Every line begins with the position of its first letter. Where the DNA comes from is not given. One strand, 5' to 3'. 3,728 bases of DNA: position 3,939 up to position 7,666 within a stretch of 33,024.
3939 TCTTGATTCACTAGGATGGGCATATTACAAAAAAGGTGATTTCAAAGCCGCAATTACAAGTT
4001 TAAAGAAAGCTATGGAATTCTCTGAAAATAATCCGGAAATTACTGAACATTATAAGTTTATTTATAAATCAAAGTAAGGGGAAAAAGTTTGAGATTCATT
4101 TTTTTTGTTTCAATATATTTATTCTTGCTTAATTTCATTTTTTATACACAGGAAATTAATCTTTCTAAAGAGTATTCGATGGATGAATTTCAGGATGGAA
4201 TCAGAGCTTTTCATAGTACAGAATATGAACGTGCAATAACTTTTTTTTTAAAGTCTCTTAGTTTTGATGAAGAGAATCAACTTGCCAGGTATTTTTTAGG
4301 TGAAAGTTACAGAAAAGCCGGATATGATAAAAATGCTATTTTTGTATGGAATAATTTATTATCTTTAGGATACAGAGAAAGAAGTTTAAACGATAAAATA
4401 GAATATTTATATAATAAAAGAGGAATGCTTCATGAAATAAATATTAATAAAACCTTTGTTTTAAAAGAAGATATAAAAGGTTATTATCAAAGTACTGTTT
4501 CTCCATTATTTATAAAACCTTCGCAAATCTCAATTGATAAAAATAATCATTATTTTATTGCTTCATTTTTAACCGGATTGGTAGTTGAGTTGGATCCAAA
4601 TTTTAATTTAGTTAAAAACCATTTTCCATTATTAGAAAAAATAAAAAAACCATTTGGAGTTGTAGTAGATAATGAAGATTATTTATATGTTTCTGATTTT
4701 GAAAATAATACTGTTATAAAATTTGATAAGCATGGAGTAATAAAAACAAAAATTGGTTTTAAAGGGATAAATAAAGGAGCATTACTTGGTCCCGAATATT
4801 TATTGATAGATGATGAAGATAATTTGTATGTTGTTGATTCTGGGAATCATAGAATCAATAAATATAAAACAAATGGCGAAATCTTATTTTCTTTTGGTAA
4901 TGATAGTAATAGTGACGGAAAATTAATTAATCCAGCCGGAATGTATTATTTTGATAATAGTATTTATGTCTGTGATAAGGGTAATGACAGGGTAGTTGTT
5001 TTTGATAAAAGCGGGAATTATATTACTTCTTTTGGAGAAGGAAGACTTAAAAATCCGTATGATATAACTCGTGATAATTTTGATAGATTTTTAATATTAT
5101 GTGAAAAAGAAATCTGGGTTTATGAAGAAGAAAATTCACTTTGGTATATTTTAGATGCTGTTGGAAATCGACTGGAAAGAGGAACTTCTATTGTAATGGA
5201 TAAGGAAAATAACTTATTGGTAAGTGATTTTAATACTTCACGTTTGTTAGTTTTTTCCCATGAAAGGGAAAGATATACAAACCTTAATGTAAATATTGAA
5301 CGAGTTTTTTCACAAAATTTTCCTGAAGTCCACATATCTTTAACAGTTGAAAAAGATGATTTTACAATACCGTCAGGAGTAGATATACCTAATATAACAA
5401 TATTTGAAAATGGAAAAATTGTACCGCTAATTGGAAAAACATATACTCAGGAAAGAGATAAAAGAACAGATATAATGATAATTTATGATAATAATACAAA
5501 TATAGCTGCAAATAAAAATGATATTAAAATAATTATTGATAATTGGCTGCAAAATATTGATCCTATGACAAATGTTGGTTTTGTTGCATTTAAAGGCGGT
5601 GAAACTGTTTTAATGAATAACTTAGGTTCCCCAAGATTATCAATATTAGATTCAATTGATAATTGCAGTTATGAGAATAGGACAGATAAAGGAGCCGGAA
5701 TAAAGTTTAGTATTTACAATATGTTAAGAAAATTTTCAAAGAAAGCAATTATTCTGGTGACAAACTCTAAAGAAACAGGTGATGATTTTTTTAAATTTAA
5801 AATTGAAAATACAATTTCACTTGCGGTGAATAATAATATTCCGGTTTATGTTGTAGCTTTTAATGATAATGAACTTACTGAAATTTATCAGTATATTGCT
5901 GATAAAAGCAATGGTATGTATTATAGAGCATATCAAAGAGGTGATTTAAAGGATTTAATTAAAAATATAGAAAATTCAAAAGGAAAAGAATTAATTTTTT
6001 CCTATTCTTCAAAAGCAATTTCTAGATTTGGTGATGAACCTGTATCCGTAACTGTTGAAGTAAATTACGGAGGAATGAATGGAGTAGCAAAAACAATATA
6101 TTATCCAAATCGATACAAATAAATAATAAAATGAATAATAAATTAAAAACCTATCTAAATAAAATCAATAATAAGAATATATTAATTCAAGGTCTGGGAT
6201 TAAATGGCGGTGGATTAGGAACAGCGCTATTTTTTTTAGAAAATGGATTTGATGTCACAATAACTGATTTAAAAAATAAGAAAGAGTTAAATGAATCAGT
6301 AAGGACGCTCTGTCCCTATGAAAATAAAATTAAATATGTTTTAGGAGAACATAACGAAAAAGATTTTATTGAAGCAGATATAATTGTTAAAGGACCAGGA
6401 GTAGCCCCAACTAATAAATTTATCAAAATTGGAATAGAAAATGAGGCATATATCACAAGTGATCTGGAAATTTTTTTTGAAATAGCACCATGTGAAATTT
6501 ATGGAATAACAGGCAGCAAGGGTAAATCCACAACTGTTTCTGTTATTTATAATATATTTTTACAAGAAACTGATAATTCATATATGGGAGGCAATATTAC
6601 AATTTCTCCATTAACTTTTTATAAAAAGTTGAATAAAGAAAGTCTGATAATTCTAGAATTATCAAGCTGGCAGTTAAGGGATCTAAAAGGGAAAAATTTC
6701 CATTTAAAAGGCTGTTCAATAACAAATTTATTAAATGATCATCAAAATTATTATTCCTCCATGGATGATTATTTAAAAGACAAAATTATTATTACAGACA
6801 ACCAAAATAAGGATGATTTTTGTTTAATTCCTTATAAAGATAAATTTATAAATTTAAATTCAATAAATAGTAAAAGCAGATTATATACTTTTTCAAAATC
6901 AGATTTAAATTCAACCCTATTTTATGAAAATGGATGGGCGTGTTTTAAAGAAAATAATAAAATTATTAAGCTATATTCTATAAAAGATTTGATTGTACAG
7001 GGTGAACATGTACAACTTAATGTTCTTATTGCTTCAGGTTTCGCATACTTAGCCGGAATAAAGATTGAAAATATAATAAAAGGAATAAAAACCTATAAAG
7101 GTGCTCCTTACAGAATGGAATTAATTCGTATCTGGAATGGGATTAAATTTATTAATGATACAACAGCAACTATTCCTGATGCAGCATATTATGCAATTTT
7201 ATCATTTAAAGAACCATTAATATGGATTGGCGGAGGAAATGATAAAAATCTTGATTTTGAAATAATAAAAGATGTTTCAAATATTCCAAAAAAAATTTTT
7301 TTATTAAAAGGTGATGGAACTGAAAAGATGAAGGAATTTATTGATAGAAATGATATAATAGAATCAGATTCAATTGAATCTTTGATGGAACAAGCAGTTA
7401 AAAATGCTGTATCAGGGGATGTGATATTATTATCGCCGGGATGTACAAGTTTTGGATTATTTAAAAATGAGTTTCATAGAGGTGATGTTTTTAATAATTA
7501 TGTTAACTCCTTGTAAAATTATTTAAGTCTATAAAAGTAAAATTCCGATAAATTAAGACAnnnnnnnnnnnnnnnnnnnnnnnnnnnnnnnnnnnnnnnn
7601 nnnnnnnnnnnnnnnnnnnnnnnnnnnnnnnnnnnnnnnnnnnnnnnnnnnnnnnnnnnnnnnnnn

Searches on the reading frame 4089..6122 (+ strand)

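Call 58: search_protein_families(library=ncbifam, proteins=[window:4089-6122:+], max_evalue=1e-10)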
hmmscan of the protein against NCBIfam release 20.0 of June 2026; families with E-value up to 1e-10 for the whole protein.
window:4089-6122:+ (677 aa): 1 family
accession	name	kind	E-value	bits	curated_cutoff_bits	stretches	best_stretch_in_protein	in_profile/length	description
NF035926.1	scyF_NHL_VPEP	equivalog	1.1e-27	97.2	350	1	188-318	154-286/376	scytonemin biosynthesis PEP-CTERM protein ScyF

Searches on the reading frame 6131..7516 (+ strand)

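Call 58: search_protein_families(library=ncbifam, proteins=[window:6131-7516:+], max_evalue=1e-10)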
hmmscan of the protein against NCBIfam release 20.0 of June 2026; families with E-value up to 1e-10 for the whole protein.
window:6131-7516:+ (461 aa): 11 families
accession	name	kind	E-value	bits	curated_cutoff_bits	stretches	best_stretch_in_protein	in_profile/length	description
TIGR01087.1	murD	equivalog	5.1e-106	355.4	211.95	1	16-459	1-440/441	UDP-N-acetylmuramoyl-L-alanine--D-glutamate ligase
NF001126.0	PRK00139.1-4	equivalog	3.4e-16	58.9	373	1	121-345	104-349/486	UDP-N-acetylmuramoyl-L-alanyl-D-glutamate--2,6-diaminopimelate ligase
TIGR01082.1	murC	equivalog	7e-16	58.3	335.1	1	23-343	6-322/449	UDP-N-acetylmuramate--L-alanine ligase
NF053646.1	pMurD1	equivalog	1.5e-15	56.8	610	1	36-359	20-348/465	pseudomurein biosynthesis peptide ligase pMurD1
NF001124.0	PRK00139.1-2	equivalog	2.6e-15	56.2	476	1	173-356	180-368/500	UDP-N-acetylmuramoyl-L-alanyl-D-glutamate--2,6-diaminopimelate ligase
NF053645.1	pMurC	equivalog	4.3e-15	55.4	560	1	35-228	18-216/492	pseudomurein biosynthesis peptide ligase pMurC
NF053647.1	pMurD2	equivalog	5.1e-15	55.3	550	1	21-259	7-238/405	pseudomurein biosynthesis peptide ligase pMurD2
TIGR01085.1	murE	subfamily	5.6e-14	51.9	257.3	1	97-343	58-337/472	UDP-N-acetylmuramyl-tripeptide synthetase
NF011171.0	PRK14573.1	equivalog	7.3e-14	50.6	1015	1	22-344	10-322/809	bifunctional UDP-N-acetylmuramate--L-alanine ligase/D-alanine--D-alanine ligase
TIGR01143.1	murF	subfamily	1e-12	47.8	288.6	1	122-352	75-311/418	UDP-N-acetylmuramoyl-tripeptide--D-alanyl-D-alanine ligase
NF008896.0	PRK11929.1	equivalog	1.4e-12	46.4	1023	1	122-359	605-855/965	bifunctional UDP-N-acetylmuramoyl-L-alanyl-D-glutamate--2,6-diaminopimelate ligase MurE/UDP-N-acetylmuramoyl-tripeptide--D-alanyl-D-alanine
